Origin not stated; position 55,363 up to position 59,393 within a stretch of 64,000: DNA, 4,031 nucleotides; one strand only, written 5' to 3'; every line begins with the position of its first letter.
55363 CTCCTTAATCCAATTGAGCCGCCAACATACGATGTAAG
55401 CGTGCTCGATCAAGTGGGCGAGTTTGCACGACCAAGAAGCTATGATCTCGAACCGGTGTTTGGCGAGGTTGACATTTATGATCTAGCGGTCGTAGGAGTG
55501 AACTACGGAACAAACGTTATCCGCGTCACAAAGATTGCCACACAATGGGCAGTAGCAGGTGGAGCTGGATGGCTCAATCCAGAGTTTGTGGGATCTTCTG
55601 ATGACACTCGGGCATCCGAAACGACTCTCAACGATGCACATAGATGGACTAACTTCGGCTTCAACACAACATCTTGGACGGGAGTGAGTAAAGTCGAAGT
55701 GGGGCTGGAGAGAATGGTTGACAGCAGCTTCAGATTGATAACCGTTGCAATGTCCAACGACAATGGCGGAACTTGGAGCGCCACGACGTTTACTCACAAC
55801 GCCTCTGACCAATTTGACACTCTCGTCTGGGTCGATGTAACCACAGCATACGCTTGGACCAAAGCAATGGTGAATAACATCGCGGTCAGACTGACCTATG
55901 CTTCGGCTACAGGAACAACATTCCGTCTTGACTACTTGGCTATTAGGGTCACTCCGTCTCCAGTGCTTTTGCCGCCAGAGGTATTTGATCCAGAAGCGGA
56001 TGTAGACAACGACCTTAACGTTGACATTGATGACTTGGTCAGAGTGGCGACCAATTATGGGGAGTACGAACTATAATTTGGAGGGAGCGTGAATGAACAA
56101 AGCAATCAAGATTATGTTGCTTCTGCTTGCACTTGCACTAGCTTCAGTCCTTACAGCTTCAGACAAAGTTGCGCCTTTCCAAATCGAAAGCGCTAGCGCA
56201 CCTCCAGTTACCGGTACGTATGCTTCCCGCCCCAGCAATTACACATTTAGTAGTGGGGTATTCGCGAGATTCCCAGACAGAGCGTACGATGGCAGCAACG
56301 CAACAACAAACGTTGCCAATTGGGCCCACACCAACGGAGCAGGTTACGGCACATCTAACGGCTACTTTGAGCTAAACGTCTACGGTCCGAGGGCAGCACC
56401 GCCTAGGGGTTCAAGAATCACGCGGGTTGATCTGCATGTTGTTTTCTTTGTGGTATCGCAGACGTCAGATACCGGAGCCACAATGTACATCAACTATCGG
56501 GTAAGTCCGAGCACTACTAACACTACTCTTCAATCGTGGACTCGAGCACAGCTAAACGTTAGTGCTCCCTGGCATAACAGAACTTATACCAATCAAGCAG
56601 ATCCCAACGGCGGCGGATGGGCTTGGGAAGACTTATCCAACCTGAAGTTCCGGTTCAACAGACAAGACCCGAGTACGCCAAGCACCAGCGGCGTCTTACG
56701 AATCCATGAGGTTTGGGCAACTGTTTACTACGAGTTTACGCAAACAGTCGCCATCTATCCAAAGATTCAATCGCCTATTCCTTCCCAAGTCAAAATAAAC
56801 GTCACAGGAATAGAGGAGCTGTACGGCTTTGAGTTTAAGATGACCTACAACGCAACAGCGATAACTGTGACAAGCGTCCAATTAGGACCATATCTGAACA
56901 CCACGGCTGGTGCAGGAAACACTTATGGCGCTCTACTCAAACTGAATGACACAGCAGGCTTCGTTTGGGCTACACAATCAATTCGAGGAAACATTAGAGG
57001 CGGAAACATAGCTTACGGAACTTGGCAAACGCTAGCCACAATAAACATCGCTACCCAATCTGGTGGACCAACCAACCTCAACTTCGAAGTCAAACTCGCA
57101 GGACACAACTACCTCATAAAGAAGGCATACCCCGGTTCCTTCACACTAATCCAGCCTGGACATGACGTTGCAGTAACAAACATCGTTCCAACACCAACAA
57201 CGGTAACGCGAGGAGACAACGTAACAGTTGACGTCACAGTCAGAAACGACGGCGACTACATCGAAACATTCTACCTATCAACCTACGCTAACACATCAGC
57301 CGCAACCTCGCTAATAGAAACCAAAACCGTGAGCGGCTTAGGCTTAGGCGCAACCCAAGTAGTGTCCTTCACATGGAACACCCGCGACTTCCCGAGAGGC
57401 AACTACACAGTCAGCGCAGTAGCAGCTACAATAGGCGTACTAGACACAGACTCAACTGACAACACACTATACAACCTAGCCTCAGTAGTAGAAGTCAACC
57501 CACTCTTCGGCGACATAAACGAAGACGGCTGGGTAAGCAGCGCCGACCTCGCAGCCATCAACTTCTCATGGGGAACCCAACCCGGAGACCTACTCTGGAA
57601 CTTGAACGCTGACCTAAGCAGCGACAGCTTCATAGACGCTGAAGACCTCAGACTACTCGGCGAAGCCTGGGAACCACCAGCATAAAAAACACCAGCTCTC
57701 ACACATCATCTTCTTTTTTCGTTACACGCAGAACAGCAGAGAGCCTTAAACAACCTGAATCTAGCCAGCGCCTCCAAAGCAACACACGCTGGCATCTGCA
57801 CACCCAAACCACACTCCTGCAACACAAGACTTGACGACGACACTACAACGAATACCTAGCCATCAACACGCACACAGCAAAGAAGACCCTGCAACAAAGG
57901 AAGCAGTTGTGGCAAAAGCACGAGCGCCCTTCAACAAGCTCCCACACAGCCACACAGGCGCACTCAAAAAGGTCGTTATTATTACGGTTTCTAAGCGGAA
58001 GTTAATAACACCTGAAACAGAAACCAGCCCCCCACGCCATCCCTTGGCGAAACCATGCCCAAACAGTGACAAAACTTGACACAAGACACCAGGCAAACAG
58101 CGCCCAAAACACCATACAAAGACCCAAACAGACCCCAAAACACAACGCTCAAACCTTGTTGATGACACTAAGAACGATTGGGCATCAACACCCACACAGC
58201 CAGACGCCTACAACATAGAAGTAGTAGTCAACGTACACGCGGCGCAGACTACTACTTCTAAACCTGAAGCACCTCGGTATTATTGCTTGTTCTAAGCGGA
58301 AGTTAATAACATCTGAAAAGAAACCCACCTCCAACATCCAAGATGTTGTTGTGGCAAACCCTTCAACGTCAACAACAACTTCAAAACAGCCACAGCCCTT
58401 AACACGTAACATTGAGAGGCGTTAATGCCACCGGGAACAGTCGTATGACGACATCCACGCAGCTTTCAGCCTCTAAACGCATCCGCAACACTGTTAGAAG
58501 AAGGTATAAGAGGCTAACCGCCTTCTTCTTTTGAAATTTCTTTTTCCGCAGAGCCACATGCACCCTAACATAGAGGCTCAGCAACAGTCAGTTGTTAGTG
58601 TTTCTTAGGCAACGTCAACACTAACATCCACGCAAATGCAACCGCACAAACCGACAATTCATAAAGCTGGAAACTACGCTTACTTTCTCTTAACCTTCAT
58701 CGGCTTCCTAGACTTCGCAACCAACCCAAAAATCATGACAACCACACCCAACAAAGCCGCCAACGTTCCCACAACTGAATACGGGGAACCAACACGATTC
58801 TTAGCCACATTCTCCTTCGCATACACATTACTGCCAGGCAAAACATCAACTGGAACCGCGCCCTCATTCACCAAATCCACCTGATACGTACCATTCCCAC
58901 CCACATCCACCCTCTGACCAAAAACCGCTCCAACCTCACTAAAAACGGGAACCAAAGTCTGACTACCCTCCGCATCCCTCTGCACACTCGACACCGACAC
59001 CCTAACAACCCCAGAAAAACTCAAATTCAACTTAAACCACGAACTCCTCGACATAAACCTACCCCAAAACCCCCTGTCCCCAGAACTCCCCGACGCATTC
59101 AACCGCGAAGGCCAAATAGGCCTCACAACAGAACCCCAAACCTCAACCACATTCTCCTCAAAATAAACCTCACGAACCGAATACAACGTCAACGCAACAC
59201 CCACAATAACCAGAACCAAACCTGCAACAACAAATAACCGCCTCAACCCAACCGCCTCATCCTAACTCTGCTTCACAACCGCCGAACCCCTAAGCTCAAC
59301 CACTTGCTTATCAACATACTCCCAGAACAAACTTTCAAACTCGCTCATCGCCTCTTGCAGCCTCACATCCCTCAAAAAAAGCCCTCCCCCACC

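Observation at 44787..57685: Seven-gene cohesin/dockerin operon: candidate non-cellulolytic, cellulosome-like surface assembly linked to an Opp-type ABC importer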

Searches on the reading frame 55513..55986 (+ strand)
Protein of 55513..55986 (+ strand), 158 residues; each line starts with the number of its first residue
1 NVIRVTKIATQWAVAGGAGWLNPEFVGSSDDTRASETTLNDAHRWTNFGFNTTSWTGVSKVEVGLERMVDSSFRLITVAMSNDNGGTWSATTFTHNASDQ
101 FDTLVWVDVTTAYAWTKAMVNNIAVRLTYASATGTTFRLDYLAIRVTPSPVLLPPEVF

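Call 14: search_protein_families(library=pfam, proteins=[window:55513-55986:+], max_evalue=10)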
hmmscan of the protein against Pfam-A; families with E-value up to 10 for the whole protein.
seq(158 aa): 1 family
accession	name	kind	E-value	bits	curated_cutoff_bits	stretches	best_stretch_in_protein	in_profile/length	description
PF03404.22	Mo-co_dimer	-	0.16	12.5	22.7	1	74-117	44-86/138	Mo-co oxidoreductase dimerisation domain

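Call 67: search_solved_structures(query=A6, max_evalue=10, show_alignments=1)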
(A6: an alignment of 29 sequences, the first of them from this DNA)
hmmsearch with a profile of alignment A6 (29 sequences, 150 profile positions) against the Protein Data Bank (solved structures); distinct sequences matched with E-value up to 10: 44.
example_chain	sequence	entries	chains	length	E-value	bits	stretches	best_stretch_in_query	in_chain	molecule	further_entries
1eur_A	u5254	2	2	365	0.00057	23.2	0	63-90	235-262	SIALIDASE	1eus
4j9t_A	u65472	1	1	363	0.00059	23.1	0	63-90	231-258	designed unnatural amino acid dependent metalloprotein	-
6myv_A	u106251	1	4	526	0.0013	22.1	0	64-88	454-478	Sialidase26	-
6mrv_B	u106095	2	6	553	0.0015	21.8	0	64-88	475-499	Sialidase26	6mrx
5tsp_A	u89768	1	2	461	0.003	20.8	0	64-96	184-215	Sialidase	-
8u2a_A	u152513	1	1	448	0.0038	20.5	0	64-96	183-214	Exo-alpha-sialidase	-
8u5o_A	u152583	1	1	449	0.0038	20.5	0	64-96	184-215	Exo-alpha-sialidase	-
2bf6_A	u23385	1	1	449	0.0043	20.3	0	63-96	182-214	EXO-ALPHA-SIALIDASE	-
2vk5_A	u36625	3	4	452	0.0044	20.3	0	63-96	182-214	EXO-ALPHA-SIALIDASE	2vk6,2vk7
2bzd_A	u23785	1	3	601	0.0045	20.3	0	61-90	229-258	BACTERIAL SIALIDASE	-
4q6k_A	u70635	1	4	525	0.0046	20.2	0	64-88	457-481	BNR/Asp-box repeat protein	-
1w8n_A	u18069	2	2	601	0.0049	20.1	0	64-90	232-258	BACTERIAL SIALIDASE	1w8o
1eut_A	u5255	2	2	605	0.005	20.1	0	64-90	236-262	SIALIDASE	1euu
1wcq_A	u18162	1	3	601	0.0051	20.1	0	64-90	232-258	SIALIDASE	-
2ber_A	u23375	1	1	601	0.0055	20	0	64-90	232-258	BACTERIAL SIALIDASE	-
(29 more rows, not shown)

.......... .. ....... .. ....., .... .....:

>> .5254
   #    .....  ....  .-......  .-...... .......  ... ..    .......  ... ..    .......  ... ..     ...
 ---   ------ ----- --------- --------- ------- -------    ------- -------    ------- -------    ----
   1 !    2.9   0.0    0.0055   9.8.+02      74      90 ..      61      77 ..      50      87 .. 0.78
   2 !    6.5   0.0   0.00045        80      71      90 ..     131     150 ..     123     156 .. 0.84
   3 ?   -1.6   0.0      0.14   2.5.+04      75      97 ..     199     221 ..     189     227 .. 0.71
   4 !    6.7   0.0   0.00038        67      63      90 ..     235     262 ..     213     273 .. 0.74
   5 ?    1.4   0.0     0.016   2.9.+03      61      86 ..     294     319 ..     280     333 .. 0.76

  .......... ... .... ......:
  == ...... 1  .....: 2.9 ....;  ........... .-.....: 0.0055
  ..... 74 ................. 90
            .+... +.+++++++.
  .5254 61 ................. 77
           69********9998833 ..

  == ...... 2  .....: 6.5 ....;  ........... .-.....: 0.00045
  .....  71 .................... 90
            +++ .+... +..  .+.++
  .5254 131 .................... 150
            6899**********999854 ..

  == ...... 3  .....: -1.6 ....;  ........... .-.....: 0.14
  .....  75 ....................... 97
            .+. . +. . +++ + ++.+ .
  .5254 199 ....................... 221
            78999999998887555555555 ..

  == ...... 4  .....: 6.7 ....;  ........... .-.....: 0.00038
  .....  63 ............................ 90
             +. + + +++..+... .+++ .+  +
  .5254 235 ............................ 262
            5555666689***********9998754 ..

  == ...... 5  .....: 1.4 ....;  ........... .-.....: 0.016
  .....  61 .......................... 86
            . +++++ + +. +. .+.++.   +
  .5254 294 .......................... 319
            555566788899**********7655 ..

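Call 68: search_protein_families(library=pfam, alignment_id=A6, max_evalue=1)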
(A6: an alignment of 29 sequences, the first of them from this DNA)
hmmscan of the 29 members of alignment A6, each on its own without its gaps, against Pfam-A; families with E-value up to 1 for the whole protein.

A. member 1, seq(149 aa): 1 family
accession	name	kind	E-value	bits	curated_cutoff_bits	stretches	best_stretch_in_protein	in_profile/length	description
PF03404.22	Mo-co_dimer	-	0.15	12.5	22.7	1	71-114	44-86/138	Mo-co oxidoreductase dimerisation domain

B. families by the number of members that match (of 29 scanned): 20 families
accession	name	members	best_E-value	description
PF03404.22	Mo-co_dimer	4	0.006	Mo-co oxidoreductase dimerisation domain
PF20009.4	GEVED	2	0.0069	GEVED domain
PF21471.3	Reelin_subrepeat-B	2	0.048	Reelin subrepeat B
PF05431.16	Toxin_10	1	0.0016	Insecticidal Crystal Toxin, P42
PF20944.2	StcE_b-sandwich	1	0.0041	Metalloprotease StcE, beta-sandwich domain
PF17829.7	GH115_C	1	0.012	Glycosyl hydrolase family 115 C-terminal domain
PF19805.5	DUF6288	1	0.019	Family of unknown function (DUF6288)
PF22633.2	F5_F8_type_C_2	1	0.034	NedA-like, galactose-binding domain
PF07705.17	CARDB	1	0.051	CARDB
PF04937.20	DUF659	1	0.079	Protein of unknown function (DUF 659)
PF20938.3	DUF2264_C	1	0.086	DUF2264 C-terminal domain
PF21914.1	DUF6921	1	0.089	Domain of unknown function (DUF6921)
PF10413.14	Rhodopsin_N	1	0.093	Amino terminal of the G-protein receptor rhodopsin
PF13163.11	DUF3999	1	0.098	Protein of unknown function (DUF3999)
PF22384.1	PBP2_Ca3427_like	1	0.12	Ca3427-like PBP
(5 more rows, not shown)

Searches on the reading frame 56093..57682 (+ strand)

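Call 4: search_protein_families(library=pfam, proteins=[window:56093-57682:+], max_evalue=0.1)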
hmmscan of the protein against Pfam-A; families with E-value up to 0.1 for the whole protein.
window:56093-57682:+ (530 aa): 3 families
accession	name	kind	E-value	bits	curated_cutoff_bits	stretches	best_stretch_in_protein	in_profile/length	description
PF07705.17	CARDB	-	7e-07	29.8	22.7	1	367-458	11-98/101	CARDB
PF00963.24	Cohesin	-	9.7e-05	23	24.1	1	232-291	17-76/139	Cohesin domain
PF00404.24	Dockerin_1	-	0.00021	21.9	22.9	1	473-522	2-52/57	Dockerin type I domain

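Call 86: search_protein_families(library=ncbifam, proteins=[window:56093-57682:+], max_evalue=0.01)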
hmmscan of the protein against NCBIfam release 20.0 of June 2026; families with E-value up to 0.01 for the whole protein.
window:56093-57682:+ (530 aa): 0 families

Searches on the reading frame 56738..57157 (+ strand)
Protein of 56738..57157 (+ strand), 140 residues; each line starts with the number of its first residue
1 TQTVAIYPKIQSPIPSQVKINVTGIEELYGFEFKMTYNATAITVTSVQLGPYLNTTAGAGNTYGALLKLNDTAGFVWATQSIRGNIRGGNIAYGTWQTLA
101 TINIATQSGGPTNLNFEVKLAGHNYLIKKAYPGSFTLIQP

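Call 93: search_solved_structures(query=A7, max_evalue=1, show_alignments=0)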
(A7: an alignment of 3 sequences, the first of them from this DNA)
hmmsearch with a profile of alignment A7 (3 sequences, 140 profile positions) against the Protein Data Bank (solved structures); distinct sequences matched with E-value up to 1: 1.
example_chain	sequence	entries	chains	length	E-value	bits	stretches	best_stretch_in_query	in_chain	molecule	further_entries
5lxv_A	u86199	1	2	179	0.25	14.6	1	17-66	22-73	Scaffoldin C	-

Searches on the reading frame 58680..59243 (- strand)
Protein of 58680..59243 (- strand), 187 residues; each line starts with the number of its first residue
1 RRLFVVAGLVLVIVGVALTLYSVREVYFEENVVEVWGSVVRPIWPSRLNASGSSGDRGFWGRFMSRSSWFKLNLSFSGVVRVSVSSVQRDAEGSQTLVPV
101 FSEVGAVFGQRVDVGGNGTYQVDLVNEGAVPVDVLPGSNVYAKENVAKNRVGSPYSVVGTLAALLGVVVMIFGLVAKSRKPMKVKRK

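Call 8: search_protein_families(library=pfam, proteins=[window:58680-59243:-], max_evalue=0.001)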
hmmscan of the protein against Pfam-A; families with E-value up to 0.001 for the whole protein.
window:58680-59243:- (187 aa): 1 family
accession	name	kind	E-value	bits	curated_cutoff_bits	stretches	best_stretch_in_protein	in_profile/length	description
PF11239.13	DUF3040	-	0.00068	20.3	24.7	0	147-178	36-66/84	Protein of unknown function (DUF3040)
